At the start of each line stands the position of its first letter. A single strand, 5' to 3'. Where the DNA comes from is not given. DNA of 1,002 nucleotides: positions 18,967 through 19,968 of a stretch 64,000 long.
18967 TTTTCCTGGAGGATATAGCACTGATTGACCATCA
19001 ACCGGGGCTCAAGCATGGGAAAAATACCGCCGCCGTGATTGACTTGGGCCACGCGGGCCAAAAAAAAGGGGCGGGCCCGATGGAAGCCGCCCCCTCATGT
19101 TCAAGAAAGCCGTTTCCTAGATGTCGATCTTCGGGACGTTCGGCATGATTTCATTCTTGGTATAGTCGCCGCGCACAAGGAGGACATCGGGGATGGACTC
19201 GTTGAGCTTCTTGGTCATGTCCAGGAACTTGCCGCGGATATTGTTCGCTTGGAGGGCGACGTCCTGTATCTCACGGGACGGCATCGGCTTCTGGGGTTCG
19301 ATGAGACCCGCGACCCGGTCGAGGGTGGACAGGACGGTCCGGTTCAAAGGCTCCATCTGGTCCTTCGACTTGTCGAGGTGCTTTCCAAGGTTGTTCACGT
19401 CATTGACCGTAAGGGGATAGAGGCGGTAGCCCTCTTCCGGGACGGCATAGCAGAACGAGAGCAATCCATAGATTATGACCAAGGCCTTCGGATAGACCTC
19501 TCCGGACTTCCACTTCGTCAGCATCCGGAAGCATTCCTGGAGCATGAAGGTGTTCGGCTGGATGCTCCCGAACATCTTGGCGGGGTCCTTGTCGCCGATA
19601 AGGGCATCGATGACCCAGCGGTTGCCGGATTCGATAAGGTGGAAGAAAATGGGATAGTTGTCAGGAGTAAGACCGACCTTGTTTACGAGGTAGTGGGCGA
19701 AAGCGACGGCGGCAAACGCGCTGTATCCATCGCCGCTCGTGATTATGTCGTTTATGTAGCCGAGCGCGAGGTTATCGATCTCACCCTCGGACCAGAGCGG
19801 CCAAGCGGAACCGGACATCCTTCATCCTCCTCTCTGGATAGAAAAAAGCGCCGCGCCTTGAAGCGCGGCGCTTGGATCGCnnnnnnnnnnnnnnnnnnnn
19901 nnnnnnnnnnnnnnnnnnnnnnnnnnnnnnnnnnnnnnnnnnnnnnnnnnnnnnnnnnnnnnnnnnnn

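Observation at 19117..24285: Four-member paralogue family of unassignable proteins, built around a kinase-like/phosphatase gene pair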

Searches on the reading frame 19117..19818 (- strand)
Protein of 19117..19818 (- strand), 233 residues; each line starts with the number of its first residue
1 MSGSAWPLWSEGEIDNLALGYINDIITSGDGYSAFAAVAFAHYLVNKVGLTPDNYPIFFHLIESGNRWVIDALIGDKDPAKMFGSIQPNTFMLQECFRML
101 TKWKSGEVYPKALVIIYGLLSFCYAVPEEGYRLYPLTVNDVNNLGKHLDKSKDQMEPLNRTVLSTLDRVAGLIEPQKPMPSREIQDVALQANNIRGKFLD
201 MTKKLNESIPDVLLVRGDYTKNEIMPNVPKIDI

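Call 3: search_protein_families(library=pfam, proteins=[window:19117-19818:-], max_evalue=1)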
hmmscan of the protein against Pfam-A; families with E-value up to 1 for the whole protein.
window:19117-19818:- (233 aa): 0 families

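Call 4: search_protein_families(library=ncbifam, proteins=[window:19117-19818:-], max_evalue=1)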
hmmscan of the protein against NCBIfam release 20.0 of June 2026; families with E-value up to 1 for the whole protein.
window:19117-19818:- (233 aa): 0 families

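Call 6: search_protein_families(library=padloc, proteins=[window:19117-19818:-], max_evalue=1)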
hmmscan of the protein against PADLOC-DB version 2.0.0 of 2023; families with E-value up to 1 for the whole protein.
window:19117-19818:- (233 aa): 0 families

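Call 7: search_protein_families(library=phrogs, proteins=[window:19117-19818:-], max_evalue=1)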
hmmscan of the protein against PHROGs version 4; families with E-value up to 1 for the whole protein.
window:19117-19818:- (233 aa): 1 family
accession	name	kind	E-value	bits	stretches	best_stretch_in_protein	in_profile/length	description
phrog_28269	-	unknown function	0.31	12.3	1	122-178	44-100/120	-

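Call 8: find_homologous_proteins(query=A1, max_evalue=0.001)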
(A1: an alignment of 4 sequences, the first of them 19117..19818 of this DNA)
Query A1 (4 sequences) (233 aa, profile of the alignment): 708 proteins with E <= 0.001 among 8000 candidates; the best 120 are listed.
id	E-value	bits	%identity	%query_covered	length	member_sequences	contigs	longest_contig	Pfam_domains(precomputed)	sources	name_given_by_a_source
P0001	2.6e-110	385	36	78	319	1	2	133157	-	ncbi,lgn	-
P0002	2.0e-107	376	100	100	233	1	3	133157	-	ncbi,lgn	-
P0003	2.3e-103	363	36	77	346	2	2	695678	-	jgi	jgi:hypothetical protein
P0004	6.2e-103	361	36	78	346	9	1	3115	-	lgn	-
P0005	2.7e-102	359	35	77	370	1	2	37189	-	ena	-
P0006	3.9e-102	359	36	77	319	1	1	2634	-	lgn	-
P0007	9.8e-102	357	37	77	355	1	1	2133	-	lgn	-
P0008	1.6e-101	357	89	100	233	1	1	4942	-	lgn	-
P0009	2.8e-101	356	90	100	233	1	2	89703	-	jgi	jgi:hypothetical protein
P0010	1.5e-100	353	43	94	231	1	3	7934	-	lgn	-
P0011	1.6e-100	353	89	100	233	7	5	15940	-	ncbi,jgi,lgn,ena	-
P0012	2.6e-100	353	36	78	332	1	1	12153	-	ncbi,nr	ncbi:MAG: hypothetical protein JNG85_16065 [Spirochaetaceae bacterium]|nr:hypothetical protein [Spir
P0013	5.2e-100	352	38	78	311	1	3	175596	-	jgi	jgi:hypothetical protein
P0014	5.8e-100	351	85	100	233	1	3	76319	-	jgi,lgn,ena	jgi:hypothetical protein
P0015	5.9e-100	351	36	77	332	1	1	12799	-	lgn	-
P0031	3.3e-96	339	38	77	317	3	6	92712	-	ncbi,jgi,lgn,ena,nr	ncbi:MAG TPA: hypothetical protein PLB91_08815 [Spirochaetales bacterium]|nr:hypothetical protein [S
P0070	1.2e-93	331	75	100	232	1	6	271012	-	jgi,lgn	-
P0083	3.6e-93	329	42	96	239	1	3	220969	-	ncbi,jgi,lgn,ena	-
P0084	3.7e-93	329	75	100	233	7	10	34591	-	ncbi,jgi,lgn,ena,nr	ncbi:MAG: hypothetical protein N2509_02365 [Treponemataceae bacterium]|nr:hypothetical protein [Trep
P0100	1.3e-92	327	74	100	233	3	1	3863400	-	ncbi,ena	-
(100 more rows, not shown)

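Call 9: search_solved_structures(query=A1, max_evalue=10)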
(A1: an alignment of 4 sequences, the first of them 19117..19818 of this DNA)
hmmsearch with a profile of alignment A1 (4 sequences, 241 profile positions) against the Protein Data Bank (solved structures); distinct sequences matched with E-value up to 10: 1.
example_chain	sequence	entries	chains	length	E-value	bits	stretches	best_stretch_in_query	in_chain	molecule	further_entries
5twa_A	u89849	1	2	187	1.9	10.8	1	38-73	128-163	Bcl-x homologous protein, BHP2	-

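Call 23: predict_structure(alignment_id=A2)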
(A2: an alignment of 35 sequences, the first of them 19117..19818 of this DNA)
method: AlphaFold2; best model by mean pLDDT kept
length: 233 residues; sequences in the alignment: 35
mean_pLDDT: 75.9   pTM: 0.70
mean pLDDT of the five models: 75.9, 75.2, 74.4, 74.2, 70.6
residues with pLDDT >= 90: 1; 70-90: 182; 50-70: 32; < 50: 18
segments of 3 or more residues with pLDDT < 50: 1-3, 203-215
pLDDT, mean of each block of 10 residues (from residue 1): 56 71 73 82 83 83 86 85 80 87 82 89 84 84 83 80 84 60 79 77 42 55 70 50
secondary structure, 60 per line:
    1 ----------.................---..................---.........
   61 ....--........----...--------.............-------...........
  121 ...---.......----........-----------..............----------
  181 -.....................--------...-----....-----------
elements in order: H11-27 H31-48 H52-64 H67-74 H90-102 H110-123 H127-133 H138-145 H157-170 H182-202 H219-222
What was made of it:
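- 19117..19818 (-): Paralogue A (233 aa), the less conserved third member of the C-B-A unit. AF2 model: all-α, pLDDT 75.9, pTM 0.70 (call 23).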

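Call 26: search_protein_representatives(alignment_id=A2)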
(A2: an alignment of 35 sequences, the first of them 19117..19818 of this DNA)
Query: 35 sequences, 237 profile positions. Proteins with E-value up to 0.001 (for the whole library): 216; up to 1e-10: 173; up to 1e-30: 75. The best 150 are listed.
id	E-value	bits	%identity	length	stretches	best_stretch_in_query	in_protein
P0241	9.1e-99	345.7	-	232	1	4-231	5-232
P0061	4.0e-97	340.4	-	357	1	4-237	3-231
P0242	1.6e-90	318.8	-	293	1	9-237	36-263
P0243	1.9e-85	302.1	-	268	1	9-228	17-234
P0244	1.2e-80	286.4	-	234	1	6-228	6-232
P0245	4.1e-77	274.9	-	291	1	10-227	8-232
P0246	7.2e-76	270.8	-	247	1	16-231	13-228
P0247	1.3e-74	266.7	-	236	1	4-231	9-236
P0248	7.7e-73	260.9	-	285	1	10-228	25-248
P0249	1.6e-70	253.3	-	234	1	4-230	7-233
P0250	5.1e-69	248.4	-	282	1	10-177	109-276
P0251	5.2e-67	241.8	-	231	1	4-227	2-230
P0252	1.1e-64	234.2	-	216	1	72-213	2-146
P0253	1.4e-64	233.9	-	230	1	7-229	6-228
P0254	1.5e-64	233.7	-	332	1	13-227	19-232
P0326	1.4e-27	112.7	-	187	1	23-214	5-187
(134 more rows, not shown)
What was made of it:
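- The family is small: 216 representative clusters among 1.84 billion proteins (call 26).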

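Call 27: fold_search(model_id=the predicted structure, library=pdb)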
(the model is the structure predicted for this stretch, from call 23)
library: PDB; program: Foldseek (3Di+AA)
matches with E <= 10: 949; with E <= 0.001: 0
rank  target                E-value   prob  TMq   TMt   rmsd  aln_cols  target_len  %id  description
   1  6vfk_B                3.1e-01  0.20  0.18  0.16  17.3       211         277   14  De novo designed tetrahedral nanoparticle T33_dn10 displaying 4 copies of BG505-SOSIP trimer on the surface (released 2020-07-22)
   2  5iza_A                3.5e-01  0.47  0.26  0.19  14.8       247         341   12  Protein-protein interaction (released 2017-07-05)
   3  6oni_B                3.5e-01  0.13  0.17  0.16  19.7       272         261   11  Crystal structure of PPARgamma ligand binding domain in complex with N-CoR peptide and inverse agonist T0070907 (released 2020-03-04)
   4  8fin_B                3.7e-01  0.60  0.27  0.34  12.3       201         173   12  Multi-state design of two-state switchable hinge proteins (released 2023-08-16)
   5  9w9i_D                3.9e-01  0.23  0.23  0.21  13.6       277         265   10  Cryo-EM structure of the kinesin-2 tail domain in complex with KAP3 and APC (released 2025-10-01)
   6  4pvu_B                3.9e-01  0.09  0.16  0.15  19.6       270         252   10  Crystal structure of the complex between PPARgamma-LBD and the R enantiomer of Mbx-102 (Metaglidasen) (released 2015-02-11)
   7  5k7v_A                4.6e-01  0.44  0.31  0.27   9.4       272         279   12  Computational Design of Self-Assembling Cyclic Protein Homooligomers (released 2017-04-12)
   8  5h2w_A                4.9e-01  0.51  0.29  0.19  11.4       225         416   13  Crystal structure of the karyopherin Kap60p bound to the SUMO protease Ulp1p (150-340) (released 2016-12-14)
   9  7vue_A                4.9e-01  0.10  0.16  0.16  18.9       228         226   12  Structural insight of the molecular mechanism of cilofexor bound to FXR (released 2022-03-16)
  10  1luj_A                5.1e-01  0.60  0.33  0.18  11.6       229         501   14  Crystal Structure of the Beta-catenin/ICAT Complex (released 2002-10-16)
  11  8fbj                  5.3e-01  0.44  0.29  0.24  12.6       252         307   14  Improving the secretion of designed protein assemblies through negative design of cryptic transmembrane domains (released 2023-03-22)
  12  7uzf_P                5.3e-01  0.33  0.23  0.14  14.5       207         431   10  Rat Kidney V-ATPase with SidK, State 1 (released 2023-11-22)
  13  4qjr_A                5.3e-01  0.15  0.20  0.19  20.0       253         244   12  Crystal structure of human nuclear receptor sf-1 (nr5a1) bound to its hormone pip3 at 2.4 a resolution (released 2014-07-30)
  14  7f7o_A                5.9e-01  0.35  0.26  0.20  14.5       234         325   12  APC-Asef FP assay tracer (released 2022-07-06)
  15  4dm6_A                5.9e-01  0.12  0.18  0.18  20.2       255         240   10  Crystal structure of RARb LBD homodimer in complex with TTNPB (released 2012-03-07)
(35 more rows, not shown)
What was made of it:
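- The weak best fold hits are ARM/HEAT-like α-solenoids of the kind used as phosphatase regulatory subunits (call 27; probability 0.5-0.66, E 0.3-0.9).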

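Call 36: find_encoding_contigs(protein=P0326, flank=8000, max_places=4)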
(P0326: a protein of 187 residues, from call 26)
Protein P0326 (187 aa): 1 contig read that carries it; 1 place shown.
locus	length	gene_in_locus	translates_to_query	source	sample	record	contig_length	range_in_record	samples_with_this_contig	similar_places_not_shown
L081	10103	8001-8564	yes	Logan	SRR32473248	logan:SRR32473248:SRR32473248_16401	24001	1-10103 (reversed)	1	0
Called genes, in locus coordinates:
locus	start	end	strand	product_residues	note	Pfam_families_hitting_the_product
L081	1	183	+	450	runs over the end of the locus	PF01547:SBP_bac_1, PF13416:SBP_bac_8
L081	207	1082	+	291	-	PF00528:BPD_transp_1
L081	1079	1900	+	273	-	PF00528:BPD_transp_1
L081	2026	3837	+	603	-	PF02734:Dak2, PF21645:FakA-like_M, PF02645:DegV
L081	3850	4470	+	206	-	PF02660:G3P_acyltransf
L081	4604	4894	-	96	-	PF13361:UvrD_C (faint)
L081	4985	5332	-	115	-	PF00580:UvrD-helicase (weak)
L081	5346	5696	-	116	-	-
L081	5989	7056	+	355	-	PF01208:URO-D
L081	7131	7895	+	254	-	PF13852:DUF4197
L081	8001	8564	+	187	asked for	-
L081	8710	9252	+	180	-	-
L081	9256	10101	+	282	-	?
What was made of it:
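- Solitary short paralogue-like proteins exist elsewhere (L081, call 36).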

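Call 43: list_cluster_members(proteins=[P0002, P0121, P0100, P0083, P0142, P0070, P0011, P0084, P0215, P0031])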
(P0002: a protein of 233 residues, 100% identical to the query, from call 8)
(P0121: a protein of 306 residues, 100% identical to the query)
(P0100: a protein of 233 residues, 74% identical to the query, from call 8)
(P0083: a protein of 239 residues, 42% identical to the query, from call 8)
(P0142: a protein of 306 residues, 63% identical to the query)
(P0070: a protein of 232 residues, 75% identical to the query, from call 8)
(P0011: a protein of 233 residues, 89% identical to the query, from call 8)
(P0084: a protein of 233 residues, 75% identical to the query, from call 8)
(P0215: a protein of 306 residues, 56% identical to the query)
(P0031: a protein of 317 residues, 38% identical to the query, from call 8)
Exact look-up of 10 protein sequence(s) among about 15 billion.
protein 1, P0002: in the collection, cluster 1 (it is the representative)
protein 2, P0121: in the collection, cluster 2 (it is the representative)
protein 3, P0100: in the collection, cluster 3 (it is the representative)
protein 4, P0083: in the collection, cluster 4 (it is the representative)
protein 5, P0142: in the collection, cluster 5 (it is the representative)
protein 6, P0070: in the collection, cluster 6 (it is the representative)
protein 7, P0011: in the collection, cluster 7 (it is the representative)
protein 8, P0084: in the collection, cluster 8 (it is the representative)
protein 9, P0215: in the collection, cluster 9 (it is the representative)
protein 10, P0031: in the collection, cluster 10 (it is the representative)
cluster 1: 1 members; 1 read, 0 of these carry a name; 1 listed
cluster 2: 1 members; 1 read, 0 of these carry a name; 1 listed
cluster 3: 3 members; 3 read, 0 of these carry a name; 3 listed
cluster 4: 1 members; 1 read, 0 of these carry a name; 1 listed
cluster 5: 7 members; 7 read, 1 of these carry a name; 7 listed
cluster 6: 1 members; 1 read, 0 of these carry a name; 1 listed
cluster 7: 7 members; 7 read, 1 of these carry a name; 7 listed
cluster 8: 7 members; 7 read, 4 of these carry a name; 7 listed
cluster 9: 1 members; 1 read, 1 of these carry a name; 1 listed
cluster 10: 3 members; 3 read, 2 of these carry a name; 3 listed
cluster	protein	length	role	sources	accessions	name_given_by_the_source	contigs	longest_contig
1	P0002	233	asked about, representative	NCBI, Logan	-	-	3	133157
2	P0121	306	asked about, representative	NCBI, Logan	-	-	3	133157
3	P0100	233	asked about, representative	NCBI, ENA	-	-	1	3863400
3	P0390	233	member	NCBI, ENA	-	-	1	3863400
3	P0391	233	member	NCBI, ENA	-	-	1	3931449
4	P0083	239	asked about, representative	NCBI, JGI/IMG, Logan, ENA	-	-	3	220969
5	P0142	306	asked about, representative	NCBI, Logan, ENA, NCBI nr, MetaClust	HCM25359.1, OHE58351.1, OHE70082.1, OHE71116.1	MAG TPA: hypothetical protein DIC34_02220 [Treponema sp.] | MAG: hypothetical protein A2Y36_11505 [Treponema sp. GWA1_62_8] | status=active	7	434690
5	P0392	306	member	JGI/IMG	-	-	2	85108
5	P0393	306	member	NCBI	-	-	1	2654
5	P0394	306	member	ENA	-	-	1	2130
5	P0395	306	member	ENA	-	-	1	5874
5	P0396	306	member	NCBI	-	-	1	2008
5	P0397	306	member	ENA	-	-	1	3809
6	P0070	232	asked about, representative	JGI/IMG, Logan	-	-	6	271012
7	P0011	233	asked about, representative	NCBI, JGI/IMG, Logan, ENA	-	-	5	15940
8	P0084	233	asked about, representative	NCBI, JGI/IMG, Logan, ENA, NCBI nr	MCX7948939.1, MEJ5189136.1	MAG: hypothetical protein N2509_02365 [Treponemataceae bacterium] | hypothetical protein [Treponemataceae bacterium]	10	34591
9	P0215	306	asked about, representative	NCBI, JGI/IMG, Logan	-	hypothetical protein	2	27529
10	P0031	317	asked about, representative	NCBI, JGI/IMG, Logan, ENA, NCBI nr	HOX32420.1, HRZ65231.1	MAG TPA: hypothetical protein PLB91_08815 [Spirochaetales bacterium] | hypothetical protein [Spirochaetales bacterium]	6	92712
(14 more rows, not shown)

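Call 45: search_protein_families(library=pfam, alignment_id=A2, max_evalue=10)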
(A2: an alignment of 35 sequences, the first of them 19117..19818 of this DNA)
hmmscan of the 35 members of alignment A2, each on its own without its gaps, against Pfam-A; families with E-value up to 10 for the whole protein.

A. member 1, window:19117-19818:- (233 aa): 0 families

B. families by the number of members that match (of 35 scanned): 10 families
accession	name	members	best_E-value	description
PF13390.11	DUF4108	3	0.042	Protein of unknown function (DUF4108)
PF05505.17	Ebola_NP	1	0.021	Ebola nucleoprotein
PF12064.13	DUF3544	1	0.076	Protein kinase C-binding protein 1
PF17624.7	US30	1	0.084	Family of unknown function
PF05713.17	MobC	1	0.12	Bacterial mobilisation protein (MobC)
PF07793.16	DUF1631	1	0.12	Protein of unknown function (DUF1631)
PF18534.6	HBD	1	0.13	Helical bundle domain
PF15643.12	Tox-PL-2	1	0.25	Papain fold toxin 2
PF05934.16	MCLC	1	1.9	Mid-1-related chloride channel (MCLC)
PF05104.17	Rib_recp_KP_reg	1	3.2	Ribosome receptor lysine/proline rich region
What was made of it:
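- On Known bacterial cytoskeletal families (FtsZ/tubulin, MreB/actin, bactofilin, coiled-coil IF-like, ESCRT-III/PspA): No Pfam hit (calls 3, 45).
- Checked: The paralogues have no hit in Pfam, NCBIfam, PADLOC or PHROGs (calls 3, 4, 6, 7, 45).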

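Call 58: search_protein_families(library=pfam, proteins=[L081:8710-9252:+, L081:9256-10101:+], max_evalue=0.1)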
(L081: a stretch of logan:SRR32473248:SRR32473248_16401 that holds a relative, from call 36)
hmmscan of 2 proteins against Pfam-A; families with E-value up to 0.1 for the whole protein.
L081:8710-9252:+ (180 aa): 0 families

L081:9256-10101:+ (282 aa): 4 families
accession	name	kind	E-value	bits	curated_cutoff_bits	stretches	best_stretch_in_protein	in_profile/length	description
PF00753.33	Lactamase_B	-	2.7e-14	54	22.7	1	29-127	7-114/196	Metallo-beta-lactamase superfamily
PF12706.13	Lactamase_B_2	-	1.5e-09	38.2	27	1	38-102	1-68/200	Beta-lactamase superfamily domain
PF23023.1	Anti-Pycsar_Apyc1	-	0.0005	20.1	50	1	31-88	23-78/250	Anti-Pycsar protein Apyc1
PF16661.11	Lactamase_B_6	-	0.0092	15.8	27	1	32-89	1-61/193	Metallo-beta-lactamase superfamily domain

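Call 60: find_related_loci(query=A2, collection=viral_contigs, flank=5000)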
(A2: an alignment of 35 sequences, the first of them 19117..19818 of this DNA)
Query A2 (233 aa) in viral_contigs; peptide patterns used: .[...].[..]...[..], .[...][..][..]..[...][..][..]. (x = any residue, [..] = any of these).
68 stretches matched a pattern, but none encodes a relative of the query by tblastn (E <= 1e-3).
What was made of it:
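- Tried and rejected: Viral contigs: 0 relatives (call 60).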

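Call 61: fold_search(model_id=the predicted structure, library=viral)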
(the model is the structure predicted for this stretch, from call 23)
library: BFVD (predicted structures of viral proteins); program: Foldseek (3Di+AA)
matches with E <= 10: 400; with E <= 0.001: 0
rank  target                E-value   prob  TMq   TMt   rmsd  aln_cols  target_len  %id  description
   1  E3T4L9                3.4e-01  0.25  0.21  0.23  12.2       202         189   12  Uncharacterized protein [Cafeteria roenbergensis virus (strain BV-PW1)]
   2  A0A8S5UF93            3.9e-01  0.11  0.16  0.14  23.3       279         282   13  Uncharacterized protein [Myoviridae sp. ctcyQ27]
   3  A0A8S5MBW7            4.1e-01  0.20  0.24  0.22  14.2       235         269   11  PriA DNA helicase Cys-rich region (CRR) domain [Myoviridae sp. ctj9o3]
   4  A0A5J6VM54            4.7e-01  0.13  0.17  0.20  21.4       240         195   13  Uncharacterized protein [Megaviridae environmental sample]
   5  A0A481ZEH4            4.7e-01  0.10  0.15  0.09  28.1       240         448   17  Uncharacterized protein [Pithovirus LCPAC406]
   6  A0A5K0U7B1            7.8e-01  0.38  0.30  0.20  10.6       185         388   14  Uncharacterized protein [Yasminevirus sp. GU-2018]
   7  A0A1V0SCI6            9.0e-01  0.10  0.20  0.21  15.1       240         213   12  Uncharacterized protein [Catovirus CTV1]
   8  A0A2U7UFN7            9.8e-01  0.10  0.17  0.16  15.6       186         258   13  Uncharacterized protein [Pandoravirus macleodensis]
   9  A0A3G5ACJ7            1.0e+00  0.08  0.18  0.17  16.3       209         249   12  Uncharacterized protein [Hyperionvirus sp.]
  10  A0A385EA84            1.1e+00  0.06  0.12  0.14  29.1       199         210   12  Uncharacterized protein [Caulobacter phage CcrPW]
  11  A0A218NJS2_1          1.1e+00  0.33  0.31  0.12  12.0       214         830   13  Putative non-structural protein [Picornavirales N_OV_080]
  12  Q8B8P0                1.1e+00  0.13  0.18  0.18  20.4       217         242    8  Polyprotein (Fragment) [Bean yellow mosaic virus]
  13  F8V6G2                1.2e+00  0.28  0.31  0.32   9.7       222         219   12  Uncharacterized protein R618b [Acanthamoeba polyphaga mimivirus]
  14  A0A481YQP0            1.2e+00  0.06  0.15  0.04  19.2       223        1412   13  Early transcription factor large subunit-like protein [Pithovirus LCDPAC01]
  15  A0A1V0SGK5            1.2e+00  0.16  0.27  0.22  13.2       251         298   10  Eukaryotic translation initiation factor 4G [Hokovirus HKV1]
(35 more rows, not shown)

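Call 75: find_homologous_proteins(query=P0326, max_evalue=0.001)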
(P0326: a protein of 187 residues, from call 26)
Query P0326 (187 aa): 3 proteins with E <= 0.001 among 339 candidates.
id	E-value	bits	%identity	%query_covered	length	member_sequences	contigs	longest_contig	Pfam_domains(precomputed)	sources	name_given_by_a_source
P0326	3.5e-109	380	100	100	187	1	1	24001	-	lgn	-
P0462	6.2e-95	334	88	100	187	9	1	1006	-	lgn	-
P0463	1.9e-37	147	45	99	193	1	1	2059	-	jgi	jgi:hypothetical protein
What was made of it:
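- Tried and rejected: A homologue search with the short (187-aa) paralogue-like protein returned only 3 proteins and no taxon names (call 75).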

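Call 78: search_solved_structures(query=A2, max_evalue=10)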
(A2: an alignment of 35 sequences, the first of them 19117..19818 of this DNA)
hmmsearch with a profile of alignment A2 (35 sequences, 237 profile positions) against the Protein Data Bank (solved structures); distinct sequences matched with E-value up to 10: 1.
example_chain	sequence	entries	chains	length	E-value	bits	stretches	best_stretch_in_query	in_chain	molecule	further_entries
9i15_Q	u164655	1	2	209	0.96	11.7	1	154-215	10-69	Isoform 2 of Protein SET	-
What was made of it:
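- On Known bacterial cytoskeletal families (FtsZ/tubulin, MreB/actin, bactofilin, coiled-coil IF-like, ESCRT-III/PspA): No PDB sequence hit (calls 9, 78).
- Tried and rejected: PDB profile searches with 4- and 35-sequence alignments; best E 0.96-1.9, spurious (calls 9, 78).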
